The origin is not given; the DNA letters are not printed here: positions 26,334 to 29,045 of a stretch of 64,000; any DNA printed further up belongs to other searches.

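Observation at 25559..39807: Two glycyl-radical-enzyme operons wired to a sugar ABC importer and to an aldehyde:ferredoxin oxidoreductase, with no microcompartment genes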

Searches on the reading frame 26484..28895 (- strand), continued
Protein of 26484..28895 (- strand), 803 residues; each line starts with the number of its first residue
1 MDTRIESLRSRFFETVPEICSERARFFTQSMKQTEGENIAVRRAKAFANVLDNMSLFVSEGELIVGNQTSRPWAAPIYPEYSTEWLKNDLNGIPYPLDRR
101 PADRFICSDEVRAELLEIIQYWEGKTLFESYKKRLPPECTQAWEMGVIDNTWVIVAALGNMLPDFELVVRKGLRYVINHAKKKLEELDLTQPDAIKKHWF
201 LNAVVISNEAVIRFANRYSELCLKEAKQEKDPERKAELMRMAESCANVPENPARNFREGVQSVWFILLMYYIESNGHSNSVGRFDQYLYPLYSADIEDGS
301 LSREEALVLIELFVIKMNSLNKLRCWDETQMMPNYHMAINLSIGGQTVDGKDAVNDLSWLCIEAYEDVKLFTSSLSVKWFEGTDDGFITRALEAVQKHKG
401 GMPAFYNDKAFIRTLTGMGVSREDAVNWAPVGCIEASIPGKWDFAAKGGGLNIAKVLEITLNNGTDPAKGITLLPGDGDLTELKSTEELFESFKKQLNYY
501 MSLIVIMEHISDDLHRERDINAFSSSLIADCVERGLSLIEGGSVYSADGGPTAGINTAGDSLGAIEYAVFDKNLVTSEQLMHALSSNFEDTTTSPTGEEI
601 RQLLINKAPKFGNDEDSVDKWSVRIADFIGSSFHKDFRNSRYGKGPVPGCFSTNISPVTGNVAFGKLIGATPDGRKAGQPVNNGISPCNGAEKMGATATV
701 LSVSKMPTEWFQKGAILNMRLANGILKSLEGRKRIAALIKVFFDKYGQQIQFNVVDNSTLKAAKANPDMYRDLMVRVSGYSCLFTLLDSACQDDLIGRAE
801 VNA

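Call 33: find_related_loci(query=A2, collection=metagenome_contigs, flank=10000)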
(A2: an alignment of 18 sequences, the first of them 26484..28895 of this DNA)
Query A2 (803 aa) in metagenome_contigs; peptide patterns used: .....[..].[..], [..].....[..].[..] (x = any residue, [..] = any of these).
600 stretches matched a pattern (row limit reached: there are more); 404 encode a relative of the query (tblastn E <= 1e-3); the best 80 are kept; 80 distinct loci.
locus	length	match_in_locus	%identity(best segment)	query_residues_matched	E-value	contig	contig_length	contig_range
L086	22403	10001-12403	76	1-801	0e+0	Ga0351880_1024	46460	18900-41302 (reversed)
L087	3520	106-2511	67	1-802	0e+0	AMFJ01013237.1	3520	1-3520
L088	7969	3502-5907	68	1-802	0e+0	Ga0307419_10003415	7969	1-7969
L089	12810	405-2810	68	1-802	0e+0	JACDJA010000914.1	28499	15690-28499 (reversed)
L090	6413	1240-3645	67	1-802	0e+0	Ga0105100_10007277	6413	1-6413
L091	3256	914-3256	67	1-781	0e+0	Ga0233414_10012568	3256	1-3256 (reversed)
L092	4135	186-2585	61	1-800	0e+0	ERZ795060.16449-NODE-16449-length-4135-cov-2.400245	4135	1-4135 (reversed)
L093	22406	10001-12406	60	1-802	0e+0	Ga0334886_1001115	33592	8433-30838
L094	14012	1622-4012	60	4-800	0e+0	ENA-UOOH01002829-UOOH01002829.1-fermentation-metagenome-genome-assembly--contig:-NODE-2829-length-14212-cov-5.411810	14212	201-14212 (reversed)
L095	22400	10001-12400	60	1-800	0e+0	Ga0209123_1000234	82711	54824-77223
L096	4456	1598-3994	59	1-799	0e+0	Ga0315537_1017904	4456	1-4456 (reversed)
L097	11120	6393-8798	59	1-802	0e+0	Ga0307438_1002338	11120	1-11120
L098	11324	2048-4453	58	1-802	0e+0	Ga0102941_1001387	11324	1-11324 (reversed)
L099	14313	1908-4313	58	1-802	0e+0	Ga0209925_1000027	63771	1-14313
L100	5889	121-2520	58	1-800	0e+0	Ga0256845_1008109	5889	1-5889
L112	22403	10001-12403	57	1-801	0e+0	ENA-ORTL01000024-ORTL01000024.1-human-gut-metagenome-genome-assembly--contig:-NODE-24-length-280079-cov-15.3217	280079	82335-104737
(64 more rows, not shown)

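Call 58: list_cluster_members(proteins=[P0001, P0121, P0016, P0054, P0087])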
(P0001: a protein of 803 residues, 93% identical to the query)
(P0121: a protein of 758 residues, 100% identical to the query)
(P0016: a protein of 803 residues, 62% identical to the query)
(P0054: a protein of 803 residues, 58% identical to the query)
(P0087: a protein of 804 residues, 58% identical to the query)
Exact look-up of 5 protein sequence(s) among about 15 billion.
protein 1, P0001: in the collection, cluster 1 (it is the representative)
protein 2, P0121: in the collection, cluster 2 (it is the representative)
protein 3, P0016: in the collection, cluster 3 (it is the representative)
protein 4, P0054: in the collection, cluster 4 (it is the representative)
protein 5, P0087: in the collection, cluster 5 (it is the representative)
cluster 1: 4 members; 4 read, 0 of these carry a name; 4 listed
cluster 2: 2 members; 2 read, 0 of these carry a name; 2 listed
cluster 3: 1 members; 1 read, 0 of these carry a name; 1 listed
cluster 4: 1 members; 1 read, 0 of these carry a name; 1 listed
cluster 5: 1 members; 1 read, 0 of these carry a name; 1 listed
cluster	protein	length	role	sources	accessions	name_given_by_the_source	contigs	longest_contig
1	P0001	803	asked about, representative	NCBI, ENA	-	-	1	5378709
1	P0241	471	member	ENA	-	-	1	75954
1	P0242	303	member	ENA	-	-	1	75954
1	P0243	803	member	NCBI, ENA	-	-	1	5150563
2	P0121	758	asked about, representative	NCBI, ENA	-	-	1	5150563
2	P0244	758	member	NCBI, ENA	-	-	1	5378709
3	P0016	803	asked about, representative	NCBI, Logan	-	-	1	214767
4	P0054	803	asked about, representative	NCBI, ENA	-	-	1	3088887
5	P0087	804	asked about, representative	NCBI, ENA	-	-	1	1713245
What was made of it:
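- Tried and rejected: The source organism is still unidentified, and cluster members carry no names (call 58).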

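Call 71: search_solved_structures(query=L095:8210-9205:+, max_evalue=1e-15)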
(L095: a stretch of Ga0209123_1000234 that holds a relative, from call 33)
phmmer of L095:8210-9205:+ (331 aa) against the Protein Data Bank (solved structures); distinct sequences matched with E-value up to 1e-15: 57.
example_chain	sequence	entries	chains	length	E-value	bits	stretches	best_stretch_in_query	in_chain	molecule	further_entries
5dte_A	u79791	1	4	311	3.8e-55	190.4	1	43-318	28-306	Monosaccharide-transporting ATPase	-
2ioy_A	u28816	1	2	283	3e-54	187.4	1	44-321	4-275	Periplasmic sugar-binding protein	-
4yle_A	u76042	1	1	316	5.6e-48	166.9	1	40-302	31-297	Periplasmic binding protein/LacI transcriptional regulator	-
7e7m_A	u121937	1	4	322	8.5e-47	163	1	38-323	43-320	D-ribose ABC transporter substrate-binding protein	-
2gx6_A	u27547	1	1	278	1.8e-44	155.4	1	44-317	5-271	D-ribose-binding periplasmic protein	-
1dbp_A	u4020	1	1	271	3.8e-44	154.3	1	44-317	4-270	D-RIBOSE-BINDING PROTEIN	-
1urp_A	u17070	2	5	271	5.6e-44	153.7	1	44-317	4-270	D-RIBOSE-BINDING PROTEIN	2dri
1ba2_A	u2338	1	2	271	5.8e-44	153.7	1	44-317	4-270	D-RIBOSE-BINDING PROTEIN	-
1drj_A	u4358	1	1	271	5e-43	150.6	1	44-317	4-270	D-RIBOSE-BINDING PROTEIN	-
1drk_A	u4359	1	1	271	1.8e-42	148.8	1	44-317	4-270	D-RIBOSE-BINDING PROTEIN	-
2fn8_A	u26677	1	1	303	7.5e-40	140.2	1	46-326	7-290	ribose ABC transporter, periplasmic ribose-binding protein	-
2fn9_A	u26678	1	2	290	1.1e-38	136.4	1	46-319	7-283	ribose ABC transporter, periplasmic ribose-binding protein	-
4zjp_A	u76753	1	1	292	3.2e-37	131.5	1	44-313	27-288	Monosaccharide-transporting ATPase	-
4yv7_A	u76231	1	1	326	1.2e-35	126.3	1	15-320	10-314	Periplasmic binding protein/LacI transcriptional regulator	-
8wl5_A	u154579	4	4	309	4.3e-35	124.5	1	47-294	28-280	Allose ABC transporter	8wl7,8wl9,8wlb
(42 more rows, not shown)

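Call 72: search_solved_structures(query=L112:17379-18473:+, max_evalue=1e-15)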
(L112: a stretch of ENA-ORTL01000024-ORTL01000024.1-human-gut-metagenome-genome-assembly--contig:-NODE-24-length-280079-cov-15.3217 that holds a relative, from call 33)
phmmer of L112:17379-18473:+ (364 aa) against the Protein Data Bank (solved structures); distinct sequences matched with E-value up to 1e-15: 52.
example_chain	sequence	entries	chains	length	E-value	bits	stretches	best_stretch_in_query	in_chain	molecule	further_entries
5dte_A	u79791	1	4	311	8.3e-47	163.4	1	76-347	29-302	Monosaccharide-transporting ATPase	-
4yle_A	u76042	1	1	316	2.6e-46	161.8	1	72-334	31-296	Periplasmic binding protein/LacI transcriptional regulator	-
2ioy_A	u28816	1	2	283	1.2e-45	159.5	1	74-353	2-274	Periplasmic sugar-binding protein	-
1dbp_A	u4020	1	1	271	3.3e-38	135.1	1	75-342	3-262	D-RIBOSE-BINDING PROTEIN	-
2gx6_A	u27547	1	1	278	1.1e-37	133.4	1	75-348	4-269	D-ribose-binding periplasmic protein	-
1urp_A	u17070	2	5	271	1.4e-37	133.1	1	75-342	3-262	D-RIBOSE-BINDING PROTEIN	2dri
1ba2_A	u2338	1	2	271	1.4e-37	133.1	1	75-342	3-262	D-RIBOSE-BINDING PROTEIN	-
1drj_A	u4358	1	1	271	1e-36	130.2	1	75-342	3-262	D-RIBOSE-BINDING PROTEIN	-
1drk_A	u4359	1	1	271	4e-36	128.3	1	75-342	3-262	D-RIBOSE-BINDING PROTEIN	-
7e7m_A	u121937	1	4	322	1.1e-35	126.8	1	53-356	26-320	D-ribose ABC transporter substrate-binding protein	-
8wl5_A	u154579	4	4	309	5.3e-35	124.6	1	70-330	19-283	Allose ABC transporter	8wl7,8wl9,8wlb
1gub_A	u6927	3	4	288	9.5e-34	120.5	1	79-333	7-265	D-ALLOSE-BINDING PERIPLASMIC PROTEIN | PROTEIN (PRECURSOR OF PERIPLASMIC SUGAR RECEPTOR)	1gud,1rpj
4zjp_A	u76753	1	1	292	3.2e-31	112.2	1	74-349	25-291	Monosaccharide-transporting ATPase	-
2fn8_A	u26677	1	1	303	4.9e-30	108.3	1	78-359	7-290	ribose ABC transporter, periplasmic ribose-binding protein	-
9jwl_A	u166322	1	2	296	1.8e-29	106.4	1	80-330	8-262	MSD1-holo chainA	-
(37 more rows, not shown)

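Call 73: search_solved_structures(query=L086:13313-14470:+, max_evalue=1e-15)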
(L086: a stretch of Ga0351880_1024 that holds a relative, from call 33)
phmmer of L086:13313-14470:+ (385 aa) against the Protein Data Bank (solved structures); distinct sequences matched with E-value up to 1e-15: 44.
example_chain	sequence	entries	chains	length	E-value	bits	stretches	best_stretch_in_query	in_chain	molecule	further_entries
1gub_A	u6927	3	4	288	2.6e-92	312.6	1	94-376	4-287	D-ALLOSE-BINDING PERIPLASMIC PROTEIN | PROTEIN (PRECURSOR OF PERIPLASMIC SUGAR RECEPTOR)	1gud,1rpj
8wl5_A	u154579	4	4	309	5.2e-92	311.6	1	93-377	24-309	Allose ABC transporter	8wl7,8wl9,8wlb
9jwt_A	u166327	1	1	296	9.3e-86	291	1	93-377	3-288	MSD3-holo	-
9jwq_A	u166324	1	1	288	2.8e-85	289.5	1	93-377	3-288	MSD3-apo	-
9jwl_A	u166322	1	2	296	1.9e-80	273.6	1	93-374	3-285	MSD1-holo chainA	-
9jwo_A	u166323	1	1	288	2.2e-80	273.3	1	93-368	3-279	MSD1-apo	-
5dte_A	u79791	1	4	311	8.4e-51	176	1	90-379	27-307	Monosaccharide-transporting ATPase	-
2ioy_A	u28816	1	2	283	7.2e-37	130.2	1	95-380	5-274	Periplasmic sugar-binding protein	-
7e7m_A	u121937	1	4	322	1.1e-36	129.5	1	89-382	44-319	D-ribose ABC transporter substrate-binding protein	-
1dbp_A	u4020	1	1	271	2.7e-29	105.3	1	94-360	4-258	D-RIBOSE-BINDING PROTEIN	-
2gx6_A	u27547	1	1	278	3e-29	105.1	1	94-360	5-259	D-ribose-binding periplasmic protein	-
1ba2_A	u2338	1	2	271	3.4e-29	105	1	94-360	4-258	D-RIBOSE-BINDING PROTEIN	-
1urp_A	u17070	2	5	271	3.4e-29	105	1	94-360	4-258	D-RIBOSE-BINDING PROTEIN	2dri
1drj_A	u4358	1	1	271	2.5e-28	102.1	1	94-360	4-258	D-RIBOSE-BINDING PROTEIN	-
1drk_A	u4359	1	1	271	3.5e-28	101.6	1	94-360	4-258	D-RIBOSE-BINDING PROTEIN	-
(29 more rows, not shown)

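Call 84: search_protein_families(library=ncbifam, max_evalue=1e-20, proteins=[L086:3302-4348:+])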
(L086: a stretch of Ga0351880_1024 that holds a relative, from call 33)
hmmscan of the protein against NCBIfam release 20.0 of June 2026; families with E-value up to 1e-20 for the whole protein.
L086:3302-4348:+ (348 aa): 4 families
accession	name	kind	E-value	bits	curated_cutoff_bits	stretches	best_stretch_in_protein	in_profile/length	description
TIGR04382.1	myo_inos_iolC_N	equivalog_domain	1.4e-28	100.1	300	1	64-332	23-295/309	5-dehydro-2-deoxygluconokinase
NF006957.1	PRK09434.1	equivalog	3.5e-27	95.7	450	1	75-333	27-293/302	fructokinase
TIGR02152.1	D_ribokin_bact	equivalog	1.4e-24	87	299.65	1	72-333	32-287/298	ribokinase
NF040938.1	KDG_KDGal_kin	equivalog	8.4e-23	80.9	400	1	73-332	28-289/305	bifunctional 2-dehydro-3-deoxygluconokinase/2-dehydro-3-deoxygalactonokinase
